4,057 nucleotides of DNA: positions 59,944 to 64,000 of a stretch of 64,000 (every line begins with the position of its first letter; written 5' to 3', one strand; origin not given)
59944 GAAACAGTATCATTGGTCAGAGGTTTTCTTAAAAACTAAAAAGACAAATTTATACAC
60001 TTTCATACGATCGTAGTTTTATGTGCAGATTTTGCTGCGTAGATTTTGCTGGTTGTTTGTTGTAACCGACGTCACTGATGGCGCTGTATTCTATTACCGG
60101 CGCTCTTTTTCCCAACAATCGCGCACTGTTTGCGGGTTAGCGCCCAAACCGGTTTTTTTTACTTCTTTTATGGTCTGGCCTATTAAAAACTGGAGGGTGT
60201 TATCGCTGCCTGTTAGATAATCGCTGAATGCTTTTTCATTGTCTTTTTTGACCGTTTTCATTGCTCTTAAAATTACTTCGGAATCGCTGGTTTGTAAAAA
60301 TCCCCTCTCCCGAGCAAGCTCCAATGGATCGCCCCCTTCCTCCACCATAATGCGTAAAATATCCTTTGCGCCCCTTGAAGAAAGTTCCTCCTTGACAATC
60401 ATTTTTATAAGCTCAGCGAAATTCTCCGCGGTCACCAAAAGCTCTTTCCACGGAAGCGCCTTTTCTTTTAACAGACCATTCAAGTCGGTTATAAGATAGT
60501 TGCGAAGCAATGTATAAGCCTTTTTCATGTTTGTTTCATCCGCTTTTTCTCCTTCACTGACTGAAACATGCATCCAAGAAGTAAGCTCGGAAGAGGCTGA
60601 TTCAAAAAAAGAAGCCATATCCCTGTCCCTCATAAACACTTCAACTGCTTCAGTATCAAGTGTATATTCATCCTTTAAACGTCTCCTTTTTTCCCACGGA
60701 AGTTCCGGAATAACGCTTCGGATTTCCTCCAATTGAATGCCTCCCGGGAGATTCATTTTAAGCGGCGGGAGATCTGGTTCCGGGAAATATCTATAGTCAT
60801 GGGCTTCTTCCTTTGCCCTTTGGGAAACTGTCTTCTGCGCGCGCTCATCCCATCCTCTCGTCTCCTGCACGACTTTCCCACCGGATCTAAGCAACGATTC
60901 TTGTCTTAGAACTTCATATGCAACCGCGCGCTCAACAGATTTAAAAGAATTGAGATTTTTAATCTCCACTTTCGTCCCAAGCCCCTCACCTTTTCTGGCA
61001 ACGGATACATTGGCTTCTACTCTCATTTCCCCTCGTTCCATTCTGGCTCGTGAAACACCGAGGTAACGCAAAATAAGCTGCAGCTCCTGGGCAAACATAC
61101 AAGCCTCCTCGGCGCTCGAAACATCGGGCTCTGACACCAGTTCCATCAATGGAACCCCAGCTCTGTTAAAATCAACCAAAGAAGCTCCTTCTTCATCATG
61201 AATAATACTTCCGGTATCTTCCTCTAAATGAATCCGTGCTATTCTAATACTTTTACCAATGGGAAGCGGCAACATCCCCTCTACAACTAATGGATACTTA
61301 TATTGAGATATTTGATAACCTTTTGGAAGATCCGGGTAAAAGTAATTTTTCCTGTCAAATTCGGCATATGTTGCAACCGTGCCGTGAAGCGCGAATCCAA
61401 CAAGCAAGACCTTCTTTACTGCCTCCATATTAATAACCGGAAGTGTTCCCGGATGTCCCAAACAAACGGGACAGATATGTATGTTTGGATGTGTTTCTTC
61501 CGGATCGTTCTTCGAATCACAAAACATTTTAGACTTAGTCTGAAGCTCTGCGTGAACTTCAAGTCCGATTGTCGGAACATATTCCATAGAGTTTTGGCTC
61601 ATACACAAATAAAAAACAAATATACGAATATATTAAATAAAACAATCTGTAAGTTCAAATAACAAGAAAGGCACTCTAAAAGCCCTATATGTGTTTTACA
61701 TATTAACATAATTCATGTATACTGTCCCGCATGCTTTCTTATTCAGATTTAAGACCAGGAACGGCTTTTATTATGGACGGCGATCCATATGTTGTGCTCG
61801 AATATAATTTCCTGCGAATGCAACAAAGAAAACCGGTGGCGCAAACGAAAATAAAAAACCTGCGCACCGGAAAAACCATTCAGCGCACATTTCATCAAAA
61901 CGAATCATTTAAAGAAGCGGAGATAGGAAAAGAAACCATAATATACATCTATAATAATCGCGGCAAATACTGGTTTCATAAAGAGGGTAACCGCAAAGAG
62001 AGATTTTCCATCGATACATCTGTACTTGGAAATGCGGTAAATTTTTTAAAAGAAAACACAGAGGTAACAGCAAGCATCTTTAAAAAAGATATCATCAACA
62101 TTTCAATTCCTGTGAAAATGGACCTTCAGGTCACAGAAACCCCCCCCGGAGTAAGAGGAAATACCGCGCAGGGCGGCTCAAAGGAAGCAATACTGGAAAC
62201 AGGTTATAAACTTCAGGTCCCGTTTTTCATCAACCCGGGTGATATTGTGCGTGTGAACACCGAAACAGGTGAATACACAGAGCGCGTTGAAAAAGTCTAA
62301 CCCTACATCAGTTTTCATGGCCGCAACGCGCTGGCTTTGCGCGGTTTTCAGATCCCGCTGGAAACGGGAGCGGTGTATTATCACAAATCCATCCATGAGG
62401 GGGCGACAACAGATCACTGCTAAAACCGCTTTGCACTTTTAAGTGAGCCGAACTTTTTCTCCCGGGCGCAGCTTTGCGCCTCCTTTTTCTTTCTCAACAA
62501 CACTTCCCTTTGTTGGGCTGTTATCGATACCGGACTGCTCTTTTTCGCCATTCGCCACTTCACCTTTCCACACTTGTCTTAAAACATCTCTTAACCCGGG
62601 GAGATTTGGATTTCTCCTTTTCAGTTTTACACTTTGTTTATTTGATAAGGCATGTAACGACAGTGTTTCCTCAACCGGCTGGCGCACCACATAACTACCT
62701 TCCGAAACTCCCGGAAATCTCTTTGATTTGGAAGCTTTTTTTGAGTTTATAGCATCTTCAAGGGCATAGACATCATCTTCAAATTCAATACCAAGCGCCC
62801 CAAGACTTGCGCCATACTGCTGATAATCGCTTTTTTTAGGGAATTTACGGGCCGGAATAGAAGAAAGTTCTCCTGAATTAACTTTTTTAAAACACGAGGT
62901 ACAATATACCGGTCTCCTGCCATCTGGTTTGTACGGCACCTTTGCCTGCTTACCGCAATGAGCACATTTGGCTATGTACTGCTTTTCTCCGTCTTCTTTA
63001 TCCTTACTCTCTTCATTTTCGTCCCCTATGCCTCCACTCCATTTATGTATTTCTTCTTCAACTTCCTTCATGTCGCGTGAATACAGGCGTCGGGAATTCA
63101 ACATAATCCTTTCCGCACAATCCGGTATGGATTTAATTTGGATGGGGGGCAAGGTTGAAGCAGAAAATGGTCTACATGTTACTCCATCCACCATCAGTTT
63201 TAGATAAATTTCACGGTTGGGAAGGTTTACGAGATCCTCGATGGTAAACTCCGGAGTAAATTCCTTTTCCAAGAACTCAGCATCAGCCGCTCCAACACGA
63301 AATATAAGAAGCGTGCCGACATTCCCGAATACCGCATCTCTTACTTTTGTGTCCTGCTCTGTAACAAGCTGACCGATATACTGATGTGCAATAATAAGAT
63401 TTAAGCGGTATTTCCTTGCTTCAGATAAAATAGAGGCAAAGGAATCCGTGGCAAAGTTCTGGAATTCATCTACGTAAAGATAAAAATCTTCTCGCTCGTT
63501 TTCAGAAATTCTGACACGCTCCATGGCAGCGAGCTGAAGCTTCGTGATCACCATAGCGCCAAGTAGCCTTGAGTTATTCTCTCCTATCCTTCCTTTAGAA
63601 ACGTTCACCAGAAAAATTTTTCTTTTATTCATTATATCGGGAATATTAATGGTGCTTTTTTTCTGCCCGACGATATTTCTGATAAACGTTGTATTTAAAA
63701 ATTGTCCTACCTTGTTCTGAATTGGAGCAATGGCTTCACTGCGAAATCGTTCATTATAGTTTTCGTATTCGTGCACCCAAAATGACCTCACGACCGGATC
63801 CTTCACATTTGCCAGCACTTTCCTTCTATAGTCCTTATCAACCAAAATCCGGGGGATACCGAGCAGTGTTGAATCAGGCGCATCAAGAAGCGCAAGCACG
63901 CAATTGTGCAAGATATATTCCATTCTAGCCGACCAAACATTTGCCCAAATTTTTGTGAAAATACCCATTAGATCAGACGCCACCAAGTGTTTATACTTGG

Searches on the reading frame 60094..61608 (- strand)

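Call 26: search_protein_families(library=pfam, proteins=[window:60094-61608:-], max_evalue=0.001)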
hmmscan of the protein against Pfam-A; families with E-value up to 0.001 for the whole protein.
window:60094-61608:- (504 aa): 2 families
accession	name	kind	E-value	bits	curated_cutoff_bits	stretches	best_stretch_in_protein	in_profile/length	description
PF02934.20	GatB_N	-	4.9e-108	360.9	23.4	1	13-285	2-271/277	GatB/GatE catalytic domain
PF02637.23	GatB_Yqey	-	1e-27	97.3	27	1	364-498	12-143/148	GatB domain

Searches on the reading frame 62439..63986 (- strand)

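Call 26: search_protein_families(library=pfam, proteins=[window:62439-63986:-], max_evalue=0.001)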
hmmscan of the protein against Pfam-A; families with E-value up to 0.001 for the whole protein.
window:62439-63986:- (515 aa): 3 families
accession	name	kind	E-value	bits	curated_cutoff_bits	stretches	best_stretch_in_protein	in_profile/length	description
PF23477.1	zf_Tbcl_2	-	2.8e-13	49.7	27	1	336-368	3-35/37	Probable treble clef zinc finger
PF12696.13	TraG-D_C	-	3.2e-07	30.8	22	1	169-240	3-73/126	TraM recognition site of TraD and TraG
PF10412.15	TrwB_AAD_bind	-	0.00041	19.8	20.5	1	136-234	214-313/387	Type IV secretion-system coupling protein DNA-binding domain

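Call 29: search_protein_families(library=phrogs, proteins=[window:62439-63986:-], max_evalue=0.1)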
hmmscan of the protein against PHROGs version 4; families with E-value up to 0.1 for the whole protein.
window:62439-63986:- (515 aa): 5 families
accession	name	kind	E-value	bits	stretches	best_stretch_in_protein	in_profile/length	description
phrog_5156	-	unknown function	2.6e-44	152.5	1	2-331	496-822/824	-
phrog_7035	-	unknown function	1.2e-07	31.5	1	114-208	436-543/969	-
phrog_9735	-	unknown function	0.0042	18.4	0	331-374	6-48/126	-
phrog_10532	-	unknown function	0.083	13.9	0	297-381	37-115/127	-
phrog_23822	-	unknown function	0.093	14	0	329-368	25-60/107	-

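Call 30: search_protein_families(library=padloc, proteins=[window:62439-63986:-], max_evalue=0.1)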
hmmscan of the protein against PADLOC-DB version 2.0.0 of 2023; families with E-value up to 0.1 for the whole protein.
window:62439-63986:- (515 aa): 2 families
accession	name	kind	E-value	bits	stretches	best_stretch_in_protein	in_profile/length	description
PDLC04140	mad8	-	2.7e-05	21.8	1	79-261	125-285/314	mads_8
PDLC04103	HerA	-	0.0017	14.8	1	173-231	459-509/579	-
